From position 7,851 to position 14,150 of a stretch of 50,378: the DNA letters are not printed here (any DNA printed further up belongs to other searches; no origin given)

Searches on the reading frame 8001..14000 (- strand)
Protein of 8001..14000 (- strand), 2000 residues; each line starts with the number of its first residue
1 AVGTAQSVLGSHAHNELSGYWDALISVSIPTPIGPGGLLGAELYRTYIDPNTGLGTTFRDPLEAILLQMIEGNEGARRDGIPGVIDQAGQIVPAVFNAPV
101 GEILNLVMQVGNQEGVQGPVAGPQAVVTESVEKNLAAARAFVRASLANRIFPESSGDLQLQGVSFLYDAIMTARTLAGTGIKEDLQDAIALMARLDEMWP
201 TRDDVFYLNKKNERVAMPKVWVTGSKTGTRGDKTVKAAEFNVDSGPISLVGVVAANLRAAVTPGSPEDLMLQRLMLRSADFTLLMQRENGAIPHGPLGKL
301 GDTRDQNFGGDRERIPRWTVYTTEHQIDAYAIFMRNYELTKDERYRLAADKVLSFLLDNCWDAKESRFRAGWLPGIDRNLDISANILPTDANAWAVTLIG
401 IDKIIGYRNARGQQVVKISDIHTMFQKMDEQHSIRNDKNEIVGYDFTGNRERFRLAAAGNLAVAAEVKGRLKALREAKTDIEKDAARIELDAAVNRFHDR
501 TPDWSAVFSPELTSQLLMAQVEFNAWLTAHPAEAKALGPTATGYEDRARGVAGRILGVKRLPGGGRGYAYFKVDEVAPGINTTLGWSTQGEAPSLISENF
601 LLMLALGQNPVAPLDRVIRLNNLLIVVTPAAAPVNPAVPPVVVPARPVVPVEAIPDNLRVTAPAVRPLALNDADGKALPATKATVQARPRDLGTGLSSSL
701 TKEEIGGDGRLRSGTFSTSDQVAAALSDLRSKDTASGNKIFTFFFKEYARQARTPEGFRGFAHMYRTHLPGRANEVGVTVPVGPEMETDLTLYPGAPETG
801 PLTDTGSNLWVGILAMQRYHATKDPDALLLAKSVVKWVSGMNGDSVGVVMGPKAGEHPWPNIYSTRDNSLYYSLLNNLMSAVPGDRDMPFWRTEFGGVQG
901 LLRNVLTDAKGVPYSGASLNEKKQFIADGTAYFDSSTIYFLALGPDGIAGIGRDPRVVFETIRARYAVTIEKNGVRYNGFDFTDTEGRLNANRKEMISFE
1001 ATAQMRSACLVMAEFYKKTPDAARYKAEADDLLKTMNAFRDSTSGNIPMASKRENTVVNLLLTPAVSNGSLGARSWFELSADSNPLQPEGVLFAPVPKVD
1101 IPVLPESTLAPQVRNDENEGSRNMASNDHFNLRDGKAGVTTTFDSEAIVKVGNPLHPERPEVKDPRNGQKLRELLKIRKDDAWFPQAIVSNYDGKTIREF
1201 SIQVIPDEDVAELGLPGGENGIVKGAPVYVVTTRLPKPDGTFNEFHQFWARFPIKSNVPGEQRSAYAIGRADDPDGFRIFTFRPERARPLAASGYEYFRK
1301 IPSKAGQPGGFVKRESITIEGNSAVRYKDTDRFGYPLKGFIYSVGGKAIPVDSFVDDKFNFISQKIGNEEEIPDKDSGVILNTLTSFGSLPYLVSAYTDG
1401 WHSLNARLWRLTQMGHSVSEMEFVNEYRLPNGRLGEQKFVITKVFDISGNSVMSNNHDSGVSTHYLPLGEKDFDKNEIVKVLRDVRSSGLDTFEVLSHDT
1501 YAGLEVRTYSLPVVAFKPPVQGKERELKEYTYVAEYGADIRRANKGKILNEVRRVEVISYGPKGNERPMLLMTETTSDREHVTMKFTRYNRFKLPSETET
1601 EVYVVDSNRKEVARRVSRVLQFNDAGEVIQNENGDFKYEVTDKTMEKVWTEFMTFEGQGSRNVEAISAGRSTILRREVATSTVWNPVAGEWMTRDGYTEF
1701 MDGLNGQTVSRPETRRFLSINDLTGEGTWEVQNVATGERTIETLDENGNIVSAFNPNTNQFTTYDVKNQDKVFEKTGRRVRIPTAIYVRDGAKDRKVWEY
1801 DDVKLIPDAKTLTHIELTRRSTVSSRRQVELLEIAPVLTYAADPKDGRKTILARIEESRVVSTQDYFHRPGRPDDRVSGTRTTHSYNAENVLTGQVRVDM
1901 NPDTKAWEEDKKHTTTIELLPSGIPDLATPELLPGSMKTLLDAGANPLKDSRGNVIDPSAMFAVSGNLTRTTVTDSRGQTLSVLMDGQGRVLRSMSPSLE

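Call 6: search_protein_families(library=pfam, proteins=[window:8001-14000:-], max_evalue=0.1)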
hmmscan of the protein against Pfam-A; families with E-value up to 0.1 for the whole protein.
window:8001-14000:- (2000 aa): 1 family
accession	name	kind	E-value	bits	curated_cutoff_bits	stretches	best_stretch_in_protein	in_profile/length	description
PF25254.1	DUF7856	-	0.0028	17.8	30.2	1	449-498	102-156/280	Family of unknown function (DUF7856)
